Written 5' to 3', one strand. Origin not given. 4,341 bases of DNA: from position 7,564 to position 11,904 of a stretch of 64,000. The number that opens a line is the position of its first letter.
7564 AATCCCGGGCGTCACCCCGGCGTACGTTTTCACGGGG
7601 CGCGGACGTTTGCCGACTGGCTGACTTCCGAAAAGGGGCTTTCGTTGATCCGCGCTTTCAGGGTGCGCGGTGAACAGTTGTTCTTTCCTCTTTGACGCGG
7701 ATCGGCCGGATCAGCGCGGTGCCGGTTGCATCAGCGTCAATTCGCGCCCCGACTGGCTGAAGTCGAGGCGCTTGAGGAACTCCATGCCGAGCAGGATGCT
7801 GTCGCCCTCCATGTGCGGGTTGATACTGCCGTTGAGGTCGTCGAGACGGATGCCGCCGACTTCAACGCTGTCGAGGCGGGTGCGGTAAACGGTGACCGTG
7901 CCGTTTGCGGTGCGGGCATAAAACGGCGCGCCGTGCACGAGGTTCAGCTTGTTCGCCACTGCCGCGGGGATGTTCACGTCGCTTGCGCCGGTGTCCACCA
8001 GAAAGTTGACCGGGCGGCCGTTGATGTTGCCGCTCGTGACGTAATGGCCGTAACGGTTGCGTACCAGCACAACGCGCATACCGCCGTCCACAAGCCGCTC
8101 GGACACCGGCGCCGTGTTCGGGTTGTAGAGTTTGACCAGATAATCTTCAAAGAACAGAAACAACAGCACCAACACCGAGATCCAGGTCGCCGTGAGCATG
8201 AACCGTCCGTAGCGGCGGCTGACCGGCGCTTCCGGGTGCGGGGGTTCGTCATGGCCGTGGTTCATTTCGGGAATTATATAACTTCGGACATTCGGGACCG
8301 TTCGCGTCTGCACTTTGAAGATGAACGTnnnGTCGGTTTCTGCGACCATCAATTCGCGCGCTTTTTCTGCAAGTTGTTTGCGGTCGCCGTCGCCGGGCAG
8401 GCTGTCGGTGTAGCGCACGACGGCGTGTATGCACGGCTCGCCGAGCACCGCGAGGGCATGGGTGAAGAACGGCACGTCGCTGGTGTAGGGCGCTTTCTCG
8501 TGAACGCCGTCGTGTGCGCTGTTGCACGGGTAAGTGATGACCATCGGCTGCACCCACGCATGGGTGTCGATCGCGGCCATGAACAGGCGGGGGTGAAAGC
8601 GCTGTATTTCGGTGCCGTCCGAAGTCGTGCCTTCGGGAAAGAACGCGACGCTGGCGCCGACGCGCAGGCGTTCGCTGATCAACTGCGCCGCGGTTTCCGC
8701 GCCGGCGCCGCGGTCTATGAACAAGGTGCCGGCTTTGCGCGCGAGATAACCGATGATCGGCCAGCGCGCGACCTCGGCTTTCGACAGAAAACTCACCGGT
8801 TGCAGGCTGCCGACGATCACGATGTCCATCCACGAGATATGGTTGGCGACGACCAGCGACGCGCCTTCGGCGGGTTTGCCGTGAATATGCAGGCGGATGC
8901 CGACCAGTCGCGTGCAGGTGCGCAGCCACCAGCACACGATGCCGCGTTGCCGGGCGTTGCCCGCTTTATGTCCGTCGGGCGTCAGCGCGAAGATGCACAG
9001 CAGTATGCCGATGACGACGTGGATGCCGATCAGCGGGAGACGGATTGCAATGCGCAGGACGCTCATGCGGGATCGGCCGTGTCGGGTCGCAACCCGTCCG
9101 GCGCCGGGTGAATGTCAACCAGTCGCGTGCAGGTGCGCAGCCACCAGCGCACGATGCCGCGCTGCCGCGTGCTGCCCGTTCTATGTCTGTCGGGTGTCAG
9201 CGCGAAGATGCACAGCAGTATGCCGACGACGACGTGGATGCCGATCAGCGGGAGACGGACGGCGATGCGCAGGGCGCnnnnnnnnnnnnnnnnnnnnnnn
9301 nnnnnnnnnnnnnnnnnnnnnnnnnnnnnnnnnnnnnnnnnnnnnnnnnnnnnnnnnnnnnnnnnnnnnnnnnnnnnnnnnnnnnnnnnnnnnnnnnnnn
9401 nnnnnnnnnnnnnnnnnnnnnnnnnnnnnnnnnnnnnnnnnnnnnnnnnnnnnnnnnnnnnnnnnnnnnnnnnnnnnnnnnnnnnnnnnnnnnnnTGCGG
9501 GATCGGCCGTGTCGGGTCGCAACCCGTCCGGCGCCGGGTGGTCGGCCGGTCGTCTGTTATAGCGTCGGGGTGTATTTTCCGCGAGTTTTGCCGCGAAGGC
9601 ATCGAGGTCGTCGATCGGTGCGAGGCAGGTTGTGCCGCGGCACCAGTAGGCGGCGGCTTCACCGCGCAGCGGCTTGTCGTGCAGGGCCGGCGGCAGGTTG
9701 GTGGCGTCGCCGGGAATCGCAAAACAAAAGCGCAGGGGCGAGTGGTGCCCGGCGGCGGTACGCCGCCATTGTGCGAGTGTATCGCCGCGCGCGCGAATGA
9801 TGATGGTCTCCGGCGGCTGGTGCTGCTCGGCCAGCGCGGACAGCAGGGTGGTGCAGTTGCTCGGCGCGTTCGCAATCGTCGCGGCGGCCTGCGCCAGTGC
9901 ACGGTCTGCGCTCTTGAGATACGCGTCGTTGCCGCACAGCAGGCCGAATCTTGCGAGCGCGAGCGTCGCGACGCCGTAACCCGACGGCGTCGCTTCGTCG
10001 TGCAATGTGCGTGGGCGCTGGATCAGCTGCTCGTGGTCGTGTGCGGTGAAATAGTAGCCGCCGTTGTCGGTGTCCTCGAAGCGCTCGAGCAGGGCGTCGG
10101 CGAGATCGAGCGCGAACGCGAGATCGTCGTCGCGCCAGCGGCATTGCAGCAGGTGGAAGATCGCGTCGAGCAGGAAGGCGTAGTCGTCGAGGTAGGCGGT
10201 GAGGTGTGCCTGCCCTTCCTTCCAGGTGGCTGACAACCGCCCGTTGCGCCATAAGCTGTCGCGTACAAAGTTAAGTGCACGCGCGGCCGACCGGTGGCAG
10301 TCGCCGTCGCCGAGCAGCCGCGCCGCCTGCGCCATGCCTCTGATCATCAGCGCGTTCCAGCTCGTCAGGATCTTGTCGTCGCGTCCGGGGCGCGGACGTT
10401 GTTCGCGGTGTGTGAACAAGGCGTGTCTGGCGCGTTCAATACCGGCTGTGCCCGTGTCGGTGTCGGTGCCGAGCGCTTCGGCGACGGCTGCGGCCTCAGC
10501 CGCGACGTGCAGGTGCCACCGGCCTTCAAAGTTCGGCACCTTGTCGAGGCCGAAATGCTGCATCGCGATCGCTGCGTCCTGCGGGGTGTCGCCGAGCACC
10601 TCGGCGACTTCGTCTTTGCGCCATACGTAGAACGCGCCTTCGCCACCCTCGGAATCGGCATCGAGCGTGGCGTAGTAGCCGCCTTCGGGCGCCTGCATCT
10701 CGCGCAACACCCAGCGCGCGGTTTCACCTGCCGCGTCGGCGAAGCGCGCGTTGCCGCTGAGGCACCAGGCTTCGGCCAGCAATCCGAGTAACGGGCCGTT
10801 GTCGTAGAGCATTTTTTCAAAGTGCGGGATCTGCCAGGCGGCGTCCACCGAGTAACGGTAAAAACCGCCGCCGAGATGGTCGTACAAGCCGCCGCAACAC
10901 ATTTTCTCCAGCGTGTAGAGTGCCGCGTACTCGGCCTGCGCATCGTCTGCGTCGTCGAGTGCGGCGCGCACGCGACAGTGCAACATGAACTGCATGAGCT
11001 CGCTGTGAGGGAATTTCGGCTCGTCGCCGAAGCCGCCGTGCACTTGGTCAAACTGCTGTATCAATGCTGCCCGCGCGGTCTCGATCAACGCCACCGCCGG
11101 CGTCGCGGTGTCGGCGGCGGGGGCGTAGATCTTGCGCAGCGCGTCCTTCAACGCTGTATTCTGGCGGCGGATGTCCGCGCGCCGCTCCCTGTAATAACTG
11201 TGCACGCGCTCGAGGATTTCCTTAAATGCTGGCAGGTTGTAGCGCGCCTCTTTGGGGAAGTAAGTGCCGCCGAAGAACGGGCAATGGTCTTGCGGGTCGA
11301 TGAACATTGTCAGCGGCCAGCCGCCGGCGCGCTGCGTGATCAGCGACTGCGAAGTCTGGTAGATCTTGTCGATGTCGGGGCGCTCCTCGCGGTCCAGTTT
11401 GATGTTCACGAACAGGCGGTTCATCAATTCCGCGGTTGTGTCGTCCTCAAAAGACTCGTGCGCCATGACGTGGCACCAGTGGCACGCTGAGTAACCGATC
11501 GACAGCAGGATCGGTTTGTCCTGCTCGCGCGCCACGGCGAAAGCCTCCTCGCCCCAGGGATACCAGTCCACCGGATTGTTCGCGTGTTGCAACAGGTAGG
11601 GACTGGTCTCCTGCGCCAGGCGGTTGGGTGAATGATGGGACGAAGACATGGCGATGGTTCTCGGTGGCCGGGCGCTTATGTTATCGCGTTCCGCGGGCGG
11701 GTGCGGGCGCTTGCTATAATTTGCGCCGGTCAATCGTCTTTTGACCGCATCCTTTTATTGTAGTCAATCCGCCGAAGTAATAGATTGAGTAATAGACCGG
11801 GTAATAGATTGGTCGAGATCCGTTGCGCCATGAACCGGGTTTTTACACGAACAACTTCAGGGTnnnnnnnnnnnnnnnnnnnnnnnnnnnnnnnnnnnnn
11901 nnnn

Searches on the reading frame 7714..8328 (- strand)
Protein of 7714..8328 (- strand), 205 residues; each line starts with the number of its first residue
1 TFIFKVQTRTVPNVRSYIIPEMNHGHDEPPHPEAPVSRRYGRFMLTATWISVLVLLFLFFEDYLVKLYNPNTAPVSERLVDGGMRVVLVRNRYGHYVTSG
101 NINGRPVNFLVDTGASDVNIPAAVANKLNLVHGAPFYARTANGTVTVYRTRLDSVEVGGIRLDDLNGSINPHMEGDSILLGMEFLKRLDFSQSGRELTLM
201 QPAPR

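Call 60: search_protein_families(library=pfam, proteins=[window:7714-8328:-], max_evalue=0.001)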
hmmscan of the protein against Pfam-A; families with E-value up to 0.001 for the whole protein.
window:7714-8328:- (205 aa): 2 families
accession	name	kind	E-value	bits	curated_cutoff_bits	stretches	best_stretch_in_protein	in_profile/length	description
PF13975.11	gag-asp_proteas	-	2.6e-26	92.5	28.2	1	99-187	2-92/92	gag-polyprotein putative aspartyl protease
PF13650.11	Asp_protease_2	-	1.8e-20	73.8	24.3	1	99-184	2-90/90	Aspartyl protease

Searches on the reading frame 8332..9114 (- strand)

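Call 60: search_protein_families(library=pfam, proteins=[window:8332-9114:-], max_evalue=0.001)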
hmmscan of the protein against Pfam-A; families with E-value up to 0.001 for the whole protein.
window:8332-9114:- (261 aa): 1 family
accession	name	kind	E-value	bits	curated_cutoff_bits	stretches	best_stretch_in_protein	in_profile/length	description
PF01553.26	Acyltransferase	-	4.3e-22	78.8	23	1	80-193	10-131/132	Acyltransferase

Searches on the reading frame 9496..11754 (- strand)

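Call 60: search_protein_families(library=pfam, proteins=[window:9496-11754:-], max_evalue=0.001)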
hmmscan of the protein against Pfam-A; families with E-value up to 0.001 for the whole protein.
window:9496-11754:- (753 aa): 2 families
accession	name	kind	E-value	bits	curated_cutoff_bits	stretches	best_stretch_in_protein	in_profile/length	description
PF03190.21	Thioredox_DsbH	-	1.6e-72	243.2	27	1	44-206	2-162/163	Protein of unknown function, DUF255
PF13899.12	Thioredoxin_7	-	3.6e-10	40.3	27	1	63-154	1-83/83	Thioredoxin-like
